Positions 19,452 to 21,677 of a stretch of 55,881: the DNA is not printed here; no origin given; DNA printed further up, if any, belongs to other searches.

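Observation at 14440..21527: Candidate peptide-modification/export (RiPP- or bacteriocin-like) locus: two leader-sharing peptides, three GNATs, CPBP protease, ABC exporter and a cluster-less SPASM-GNAT fusion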

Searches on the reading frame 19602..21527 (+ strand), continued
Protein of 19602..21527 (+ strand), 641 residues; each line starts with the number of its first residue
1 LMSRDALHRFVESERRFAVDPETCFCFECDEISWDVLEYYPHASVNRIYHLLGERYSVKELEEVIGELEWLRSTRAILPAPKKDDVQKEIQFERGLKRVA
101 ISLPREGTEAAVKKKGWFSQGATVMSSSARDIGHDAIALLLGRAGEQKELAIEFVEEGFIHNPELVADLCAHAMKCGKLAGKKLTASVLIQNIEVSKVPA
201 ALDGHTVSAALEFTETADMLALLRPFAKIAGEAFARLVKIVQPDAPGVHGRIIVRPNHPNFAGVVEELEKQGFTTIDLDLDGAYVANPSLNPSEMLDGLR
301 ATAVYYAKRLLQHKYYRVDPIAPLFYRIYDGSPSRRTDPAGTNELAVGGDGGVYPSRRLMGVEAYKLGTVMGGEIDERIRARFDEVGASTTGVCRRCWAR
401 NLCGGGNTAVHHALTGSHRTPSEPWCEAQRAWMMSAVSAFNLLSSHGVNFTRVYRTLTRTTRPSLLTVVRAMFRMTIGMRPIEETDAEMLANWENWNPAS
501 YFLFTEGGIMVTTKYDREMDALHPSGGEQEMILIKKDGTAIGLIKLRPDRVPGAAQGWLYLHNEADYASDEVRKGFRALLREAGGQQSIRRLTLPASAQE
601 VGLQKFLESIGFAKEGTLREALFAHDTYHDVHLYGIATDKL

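Call 33: fold_search(model_id=the predicted structure, library=pdb)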
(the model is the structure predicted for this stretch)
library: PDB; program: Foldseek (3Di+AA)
matches with E <= 10: 1175; with E <= 0.001: 365
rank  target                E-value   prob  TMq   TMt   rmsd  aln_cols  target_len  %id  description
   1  5wgg_A                1.4e-17  1.00  0.49  0.68   8.1       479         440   18  Structural Insights into Thioether Bond Formation in the Biosynthesis of Sactipeptides (released 2017-07-26)
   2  5why_B                8.4e-17  1.00  0.45  0.65   9.0       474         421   18  Structural Insights into Thioether Bond Formation in the Biosynthesis of Sactipeptides (released 2017-07-26)
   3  5why_A                1.1e-15  1.00  0.46  0.67   8.7       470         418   19  Structural Insights into Thioether Bond Formation in the Biosynthesis of Sactipeptides (released 2017-07-26)
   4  4mj8_B                1.7e-09  1.00  0.23  0.78   3.1       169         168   20  Crystal structure of spermidine N-acetyltransferase from Vibrio cholerae in complex with polyamine (released 2013-09-25)
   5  7kwj_B                2.9e-09  1.00  0.22  0.78   3.6       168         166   18  Spermidine N-acetyltransferase SpeG K23-Q34 chimera from Vibrio cholerae and hSSAT (released 2020-12-16)
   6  8q6u_A                2.9e-09  1.00  0.22  0.78   3.0       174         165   19  Crystal structure of a double mutant acetyltransferase from Bacillus cereus species. (released 2024-03-06)
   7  1nsl_F                4.0e-09  1.00  0.23  0.74   3.2       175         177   20  Crystal structure of Probable acetyltransferase (released 2003-07-29)
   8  5cnp_A                4.0e-09  1.00  0.22  0.74   3.3       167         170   18  X-ray crystal structure of Spermidine n1-acetyltransferase from Vibrio cholerae. (released 2015-07-29)
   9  4ygo_F                4.9e-09  1.00  0.23  0.74   3.5       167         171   19  Dodecameric structure of spermidine N-acetyltransferase from Vibrio cholerae in intermediate state (released 2015-10-07)
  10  6e1x_C                5.4e-09  1.00  0.23  0.76   3.5       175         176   20  Crystal structure of product-bound complex of spermidine/spermine N-acetyltransferase SpeG (released 2019-07-10)
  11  6dau_E                7.0e-09  1.00  0.22  0.73   3.7       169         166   18  Crystal structure of E33Q and E41Q mutant forms of the spermidine/spermine N-acetyltransferase SpeG from Vibrio choler (released 2018-07-04)
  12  4jly_C                7.0e-09  1.00  0.22  0.73   3.8       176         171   19  Dodecameric structure of spermidine N-acetyltransferase from Vibrio cholerae (released 2013-04-03)
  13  6cx8_B                8.2e-09  1.00  0.22  0.74   3.8       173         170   19  Crystal structure of spermidine/spermine N-acetyltransferase SpeG from Vibrio cholerae in complex with manganese ions. (released 2018-04-18)
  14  5cnp_D                9.6e-09  1.00  0.23  0.74   3.2       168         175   18  X-ray crystal structure of Spermidine n1-acetyltransferase from Vibrio cholerae. (released 2015-07-29)
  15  6dau_B                9.6e-09  1.00  0.22  0.74   3.8       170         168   17  Crystal structure of E33Q and E41Q mutant forms of the spermidine/spermine N-acetyltransferase SpeG from Vibrio choler (released 2018-07-04)
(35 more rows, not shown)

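Call 38: search_protein_representatives(protein=window:19605-21527:+)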
Query: 640 residues. Proteins with E-value up to 0.001 (for the whole library): 914; up to 1e-10: 127; up to 1e-30: 52. The best 150 are listed.
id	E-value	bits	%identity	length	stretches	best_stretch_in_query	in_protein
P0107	2.8e-217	739.6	52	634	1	1-636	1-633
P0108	1.1e-216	737.7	52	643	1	1-635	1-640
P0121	3.6e-178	610.4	59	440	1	201-639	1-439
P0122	1.9e-176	604.7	46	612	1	5-635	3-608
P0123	3.2e-171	587.4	50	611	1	1-636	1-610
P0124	3.4e-166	570.9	46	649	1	4-636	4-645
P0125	9.6e-165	566.1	45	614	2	122-635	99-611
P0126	4.9e-162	557.1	45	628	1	5-636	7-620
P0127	1.4e-160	552.3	44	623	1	1-635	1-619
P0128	6.7e-160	550.1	44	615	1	1-636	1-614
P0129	3.3e-159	547.8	43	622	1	5-633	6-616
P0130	5.9e-159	547.0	45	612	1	5-636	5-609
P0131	4.2e-158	544.1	43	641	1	4-634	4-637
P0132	5.1e-158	543.8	54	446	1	1-446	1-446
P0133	8.2e-158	543.2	46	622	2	134-634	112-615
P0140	3.0e-136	471.9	38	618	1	4-633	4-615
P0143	2.7e-130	452.3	38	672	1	1-635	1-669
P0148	2.5e-111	389.6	36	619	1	4-632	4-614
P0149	4.7e-101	355.7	36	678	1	5-634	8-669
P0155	7.8e-71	255.9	28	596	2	243-633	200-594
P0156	7.0e-67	242.8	29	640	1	4-637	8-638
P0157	3.7e-65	237.1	29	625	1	2-639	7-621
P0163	9.9e-42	159.7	28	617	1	5-637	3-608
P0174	9.3e-24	100.3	24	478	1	6-430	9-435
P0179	1.2e-18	83.5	26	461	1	6-445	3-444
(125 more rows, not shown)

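Call 40: find_encoding_contigs(protein=P0156, flank=8000, max_places=3)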
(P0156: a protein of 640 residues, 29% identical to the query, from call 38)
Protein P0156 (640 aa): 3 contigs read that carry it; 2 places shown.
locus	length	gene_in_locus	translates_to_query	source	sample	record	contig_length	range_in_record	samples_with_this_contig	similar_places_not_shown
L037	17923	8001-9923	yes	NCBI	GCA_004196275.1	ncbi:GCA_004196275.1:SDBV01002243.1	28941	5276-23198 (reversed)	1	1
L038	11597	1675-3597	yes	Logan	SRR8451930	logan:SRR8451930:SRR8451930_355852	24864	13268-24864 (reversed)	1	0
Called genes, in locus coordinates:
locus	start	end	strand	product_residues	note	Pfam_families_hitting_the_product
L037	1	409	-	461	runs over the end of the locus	PF10396:TrmE_N, PF12631:MnmE_helical, PF03193:RsgA_GTPase (faint), PF00350:Dynamin_N (faint), PF01926:MMR_HSR1, PF02421:FeoB_N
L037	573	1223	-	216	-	PF14804:Jag_N, PF13083:KH_KhpA-B, PF01424:R3H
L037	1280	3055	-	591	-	PF14849:YidC_periplas (faint), PF02096:60KD_IMP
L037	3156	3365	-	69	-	PF01809:YidD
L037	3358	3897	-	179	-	PF00825:Ribonuclease_P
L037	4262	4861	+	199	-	-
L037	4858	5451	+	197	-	PF13302:Acetyltransf_3, PF13420:Acetyltransf_4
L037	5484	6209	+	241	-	PF02517:Rce1-like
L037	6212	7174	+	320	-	PF00005:ABC_tran, PF13304:AAA_21, PF13732:DrrA1-3_C (faint)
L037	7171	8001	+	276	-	-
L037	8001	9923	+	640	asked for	PF13420:Acetyltransf_4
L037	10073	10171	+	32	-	-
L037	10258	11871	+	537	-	PF02321:OEP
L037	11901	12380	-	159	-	-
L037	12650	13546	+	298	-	PF02625:XdhC_CoxI, PF13478:XdhC_C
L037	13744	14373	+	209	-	PF00111:Fer2 (weak), PF01799:Fer2_2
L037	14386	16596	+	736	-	PF01315:Ald_Xan_dh_C, PF02738:MoCoBD_1, PF20256:MoCoBD_2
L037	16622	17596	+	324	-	PF00941:FAD_binding_5, PF03450:CO_deh_flav_C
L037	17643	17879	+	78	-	-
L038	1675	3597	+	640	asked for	PF13420:Acetyltransf_4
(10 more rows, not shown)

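Call 41: find_encoding_contigs(protein=P0163, flank=8000, max_places=3)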
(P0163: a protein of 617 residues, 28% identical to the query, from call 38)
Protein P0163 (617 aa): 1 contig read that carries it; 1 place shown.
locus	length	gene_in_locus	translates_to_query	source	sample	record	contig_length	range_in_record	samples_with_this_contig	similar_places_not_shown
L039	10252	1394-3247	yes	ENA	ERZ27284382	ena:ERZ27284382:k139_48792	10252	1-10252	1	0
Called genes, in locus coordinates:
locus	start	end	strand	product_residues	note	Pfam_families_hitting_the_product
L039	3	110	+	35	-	?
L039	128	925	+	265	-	PF01061:ABC2_membrane (weak), PF12698:ABC2_membrane_3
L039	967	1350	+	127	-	PF05635:23S_rRNA_IVP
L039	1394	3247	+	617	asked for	-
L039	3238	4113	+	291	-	PF00535:Glycos_transf_2, PF10111:Glyco_tranf_2_2, PF13641:Glyco_tranf_2_3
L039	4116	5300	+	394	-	PF13506:Glyco_transf_21, PF13641:Glyco_tranf_2_3, PF00535:Glycos_transf_2, PF10111:Glyco_tranf_2_2 (weak)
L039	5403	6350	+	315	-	PF01209:Ubie_methyltran (weak), PF13489:Methyltransf_23, PF02353:CMAS (weak), PF07021:MetW (faint), PF13847:Methyltransf_31, PF08241:Methyltransf_11, PF08242:Methyltransf_12, PF13649:Methyltransf_25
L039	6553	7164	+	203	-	PF01209:Ubie_methyltran (weak), PF07021:MetW, PF13489:Methyltransf_23, PF13847:Methyltransf_31, PF08241:Methyltransf_11, PF08242:Methyltransf_12, PF13649:Methyltransf_25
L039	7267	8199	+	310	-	PF13641:Glyco_tranf_2_3, PF00535:Glycos_transf_2, PF10111:Glyco_tranf_2_2 (faint), PF13712:Glyco_tranf_2_5 (weak)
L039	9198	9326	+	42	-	-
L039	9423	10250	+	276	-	?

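Call 46: list_cluster_members(proteins=[P0156, P0157, P0163, P0155, P0149, P0148, P0143, P0140])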
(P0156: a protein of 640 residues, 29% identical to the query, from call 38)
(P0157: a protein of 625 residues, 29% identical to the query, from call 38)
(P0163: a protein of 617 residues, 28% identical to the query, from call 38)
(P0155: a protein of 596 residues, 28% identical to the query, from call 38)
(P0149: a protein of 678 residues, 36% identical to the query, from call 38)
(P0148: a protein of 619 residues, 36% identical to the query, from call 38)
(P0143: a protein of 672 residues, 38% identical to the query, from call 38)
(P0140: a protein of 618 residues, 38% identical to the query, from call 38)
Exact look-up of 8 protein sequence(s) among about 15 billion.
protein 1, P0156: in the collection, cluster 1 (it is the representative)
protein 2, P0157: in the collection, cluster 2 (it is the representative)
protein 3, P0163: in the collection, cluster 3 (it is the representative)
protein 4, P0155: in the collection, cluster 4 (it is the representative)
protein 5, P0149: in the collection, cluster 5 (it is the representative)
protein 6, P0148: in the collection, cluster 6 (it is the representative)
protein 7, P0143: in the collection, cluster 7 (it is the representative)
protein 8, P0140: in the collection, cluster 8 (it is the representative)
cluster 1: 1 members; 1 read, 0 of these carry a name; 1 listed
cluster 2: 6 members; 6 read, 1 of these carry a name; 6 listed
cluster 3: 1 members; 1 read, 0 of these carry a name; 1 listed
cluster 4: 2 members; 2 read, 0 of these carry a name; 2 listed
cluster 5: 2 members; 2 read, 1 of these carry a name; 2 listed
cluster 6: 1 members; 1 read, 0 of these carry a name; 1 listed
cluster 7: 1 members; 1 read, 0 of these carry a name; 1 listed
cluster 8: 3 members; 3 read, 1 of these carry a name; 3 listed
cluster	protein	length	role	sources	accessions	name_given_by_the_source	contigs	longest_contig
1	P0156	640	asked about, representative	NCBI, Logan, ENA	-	-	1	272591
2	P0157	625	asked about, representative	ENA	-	-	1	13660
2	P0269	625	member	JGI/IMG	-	uncharacterized protein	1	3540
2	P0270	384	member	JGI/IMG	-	-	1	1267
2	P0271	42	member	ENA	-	-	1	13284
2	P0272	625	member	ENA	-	-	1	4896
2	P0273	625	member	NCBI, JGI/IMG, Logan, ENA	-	-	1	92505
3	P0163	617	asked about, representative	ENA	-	-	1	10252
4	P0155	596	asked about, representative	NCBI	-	-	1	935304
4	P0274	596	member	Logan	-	-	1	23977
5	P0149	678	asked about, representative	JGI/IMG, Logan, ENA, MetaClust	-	\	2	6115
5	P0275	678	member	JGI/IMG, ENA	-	-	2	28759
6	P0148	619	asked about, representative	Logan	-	-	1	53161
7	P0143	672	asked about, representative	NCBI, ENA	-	-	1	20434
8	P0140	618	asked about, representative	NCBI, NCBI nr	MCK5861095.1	MAG: hypothetical protein KAH38_01330, partial [Candidatus Hydrogenedentes bacterium] | hypothetical protein [Candidatus Hydrogenedentota bacterium]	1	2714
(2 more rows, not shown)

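Call 47: find_encoding_contigs(protein=P0155, flank=9000, max_places=1)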
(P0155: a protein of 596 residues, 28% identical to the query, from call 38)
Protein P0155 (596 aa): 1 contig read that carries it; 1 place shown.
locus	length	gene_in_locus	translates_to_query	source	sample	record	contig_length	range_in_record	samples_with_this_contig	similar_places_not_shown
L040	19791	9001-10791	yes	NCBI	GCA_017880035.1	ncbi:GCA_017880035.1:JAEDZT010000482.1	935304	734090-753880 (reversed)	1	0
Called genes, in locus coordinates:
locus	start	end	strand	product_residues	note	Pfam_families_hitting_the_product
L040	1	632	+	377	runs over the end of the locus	-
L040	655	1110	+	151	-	-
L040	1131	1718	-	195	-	PF13886:TM7S3_TM198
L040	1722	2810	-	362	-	PF22073:Cep192_D4 (weak)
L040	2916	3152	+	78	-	-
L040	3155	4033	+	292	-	-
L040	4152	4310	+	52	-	-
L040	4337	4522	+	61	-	-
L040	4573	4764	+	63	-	-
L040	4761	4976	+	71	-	-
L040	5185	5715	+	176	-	PF13420:Acetyltransf_4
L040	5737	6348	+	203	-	PF13302:Acetyltransf_3, PF13420:Acetyltransf_4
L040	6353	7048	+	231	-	PF02517:Rce1-like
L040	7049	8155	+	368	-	PF00005:ABC_tran, PF13304:AAA_21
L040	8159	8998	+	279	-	-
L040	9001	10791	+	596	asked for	-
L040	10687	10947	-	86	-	-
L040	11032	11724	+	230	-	PF07578:LAB_N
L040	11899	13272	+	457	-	PF00150:Cellulase (weak)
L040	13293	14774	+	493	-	PF00501:AMP-binding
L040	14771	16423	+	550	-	PF02129:Peptidase_S15, PF08530:PepX_C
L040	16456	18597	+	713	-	PF13229:Beta_helix (weak)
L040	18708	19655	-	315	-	PF00892:EamA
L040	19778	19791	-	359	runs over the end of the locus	PF00180:Iso_dh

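Call 48: find_encoding_contigs(protein=P0157, flank=9000, max_places=1)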
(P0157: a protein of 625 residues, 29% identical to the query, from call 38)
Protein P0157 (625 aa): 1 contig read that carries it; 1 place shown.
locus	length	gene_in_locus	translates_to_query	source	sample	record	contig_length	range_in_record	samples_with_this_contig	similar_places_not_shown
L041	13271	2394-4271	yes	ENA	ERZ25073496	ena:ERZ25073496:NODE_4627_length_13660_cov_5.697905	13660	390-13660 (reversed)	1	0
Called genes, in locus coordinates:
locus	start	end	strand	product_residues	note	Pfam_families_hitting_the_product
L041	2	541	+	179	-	?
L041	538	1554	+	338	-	PF00005:ABC_tran, PF13304:AAA_21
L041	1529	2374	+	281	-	-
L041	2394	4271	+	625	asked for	PF13302:Acetyltransf_3 (weak)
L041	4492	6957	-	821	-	PF10670:DUF4198 (faint), PF20598:DUF6795 (faint), PF22904:NOMO1-like_2nd (faint), PF02369:Big_1 (faint), PF17210:SdrD_B (faint), PF13620:CarboxypepD_reg (weak), PF13715:CarbopepD_reg_2 (weak), PF13620:CarboxypepD_reg (weak), +1 more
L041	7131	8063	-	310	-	-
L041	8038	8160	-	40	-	-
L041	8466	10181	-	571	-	PF02493:MORN (faint)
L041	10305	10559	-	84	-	-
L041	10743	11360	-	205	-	-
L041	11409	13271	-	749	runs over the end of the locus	?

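Call 66: find_encoding_contigs(protein=P0174, flank=4000, max_places=2)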
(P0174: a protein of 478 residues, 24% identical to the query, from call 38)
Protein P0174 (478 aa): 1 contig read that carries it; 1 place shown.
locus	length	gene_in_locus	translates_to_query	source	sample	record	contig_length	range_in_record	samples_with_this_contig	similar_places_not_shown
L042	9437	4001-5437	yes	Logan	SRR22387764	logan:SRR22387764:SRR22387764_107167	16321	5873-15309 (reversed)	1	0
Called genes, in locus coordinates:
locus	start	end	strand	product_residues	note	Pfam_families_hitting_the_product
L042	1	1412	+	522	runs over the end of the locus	PF02142:MGS, PF01808:AICARFT_IMPCHas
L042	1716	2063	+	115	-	PF01797:Y1_Tnp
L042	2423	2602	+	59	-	-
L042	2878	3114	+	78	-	-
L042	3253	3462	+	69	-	-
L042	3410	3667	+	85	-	-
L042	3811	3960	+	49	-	-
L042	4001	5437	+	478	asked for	PF04055:Radical_SAM, PF13353:Fer4_12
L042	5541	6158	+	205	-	PF02517:Rce1-like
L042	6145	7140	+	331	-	PF00005:ABC_tran, PF13304:AAA_21 (weak), PF13732:DrrA1-3_C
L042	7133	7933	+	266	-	PF01061:ABC2_membrane, PF12698:ABC2_membrane_3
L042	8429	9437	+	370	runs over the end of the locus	PF04055:Radical_SAM, PF13353:Fer4_12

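Call 67: find_encoding_contigs(protein=P0179, flank=4000, max_places=2)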
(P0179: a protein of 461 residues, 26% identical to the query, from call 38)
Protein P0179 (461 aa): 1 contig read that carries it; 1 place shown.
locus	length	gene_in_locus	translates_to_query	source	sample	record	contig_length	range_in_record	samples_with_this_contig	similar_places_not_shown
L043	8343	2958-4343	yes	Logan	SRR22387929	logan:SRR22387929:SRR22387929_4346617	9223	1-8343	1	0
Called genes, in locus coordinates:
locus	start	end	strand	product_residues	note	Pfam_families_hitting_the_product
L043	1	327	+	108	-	?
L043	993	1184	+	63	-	-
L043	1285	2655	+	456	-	PF13353:Fer4_12, PF04055:Radical_SAM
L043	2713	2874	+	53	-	-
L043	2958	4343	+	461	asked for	PF13353:Fer4_12, PF04055:Radical_SAM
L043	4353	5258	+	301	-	PF00005:ABC_tran, PF13304:AAA_21 (weak)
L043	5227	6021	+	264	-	-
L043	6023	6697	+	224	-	-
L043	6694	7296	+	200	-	PF02517:Rce1-like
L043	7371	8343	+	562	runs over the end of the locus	PF00664:ABC_membrane, PF00005:ABC_tran, PF02463:SMC_N (weak)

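Call 73: search_protein_families(library=padloc, proteins=[window:19605-21527:+], max_evalue=0.001)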
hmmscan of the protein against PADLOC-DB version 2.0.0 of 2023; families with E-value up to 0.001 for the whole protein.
window:19605-21527:+ (640 aa): 0 families

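Call 74: find_encoding_contigs(protein=P0273, flank=9000, max_places=1)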
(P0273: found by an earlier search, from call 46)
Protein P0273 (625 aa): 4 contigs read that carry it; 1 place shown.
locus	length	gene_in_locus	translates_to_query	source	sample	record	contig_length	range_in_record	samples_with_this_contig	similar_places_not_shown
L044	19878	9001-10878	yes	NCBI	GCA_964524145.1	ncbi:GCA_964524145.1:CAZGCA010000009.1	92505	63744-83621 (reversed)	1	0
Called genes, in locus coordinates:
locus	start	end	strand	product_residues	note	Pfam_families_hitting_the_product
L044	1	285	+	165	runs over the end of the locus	PF03840:SecG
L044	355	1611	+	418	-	PF00275:EPSP_synthase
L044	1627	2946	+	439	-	PF00815:Histidinol_dh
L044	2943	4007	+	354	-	PF00155:Aminotran_1_2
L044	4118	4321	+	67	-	-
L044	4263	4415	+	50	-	-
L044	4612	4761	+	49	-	-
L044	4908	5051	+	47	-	-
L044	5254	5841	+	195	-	PF13302:Acetyltransf_3, PF13420:Acetyltransf_4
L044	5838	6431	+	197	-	PF13302:Acetyltransf_3, PF13420:Acetyltransf_4, PF00583:Acetyltransf_1 (weak)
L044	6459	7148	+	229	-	PF02517:Rce1-like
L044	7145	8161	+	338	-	PF00005:ABC_tran, PF13304:AAA_21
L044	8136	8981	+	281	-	-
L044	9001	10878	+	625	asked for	PF13302:Acetyltransf_3 (weak)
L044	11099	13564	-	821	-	PF10670:DUF4198 (faint), PF20598:DUF6795 (faint), PF22904:NOMO1-like_2nd (faint), PF02369:Big_1 (faint), PF17210:SdrD_B (faint), PF13620:CarboxypepD_reg (weak), PF13715:CarbopepD_reg_2 (weak), PF13620:CarboxypepD_reg (weak), +1 more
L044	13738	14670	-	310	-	-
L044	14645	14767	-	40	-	-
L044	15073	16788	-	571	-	PF02493:MORN (faint)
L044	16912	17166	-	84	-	-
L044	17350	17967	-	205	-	-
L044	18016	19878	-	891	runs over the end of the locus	PF12450:vWF_A, PF00092:VWA, PF13519:VWA_2, PF13768:VWA_3, PF12034:YfbK_C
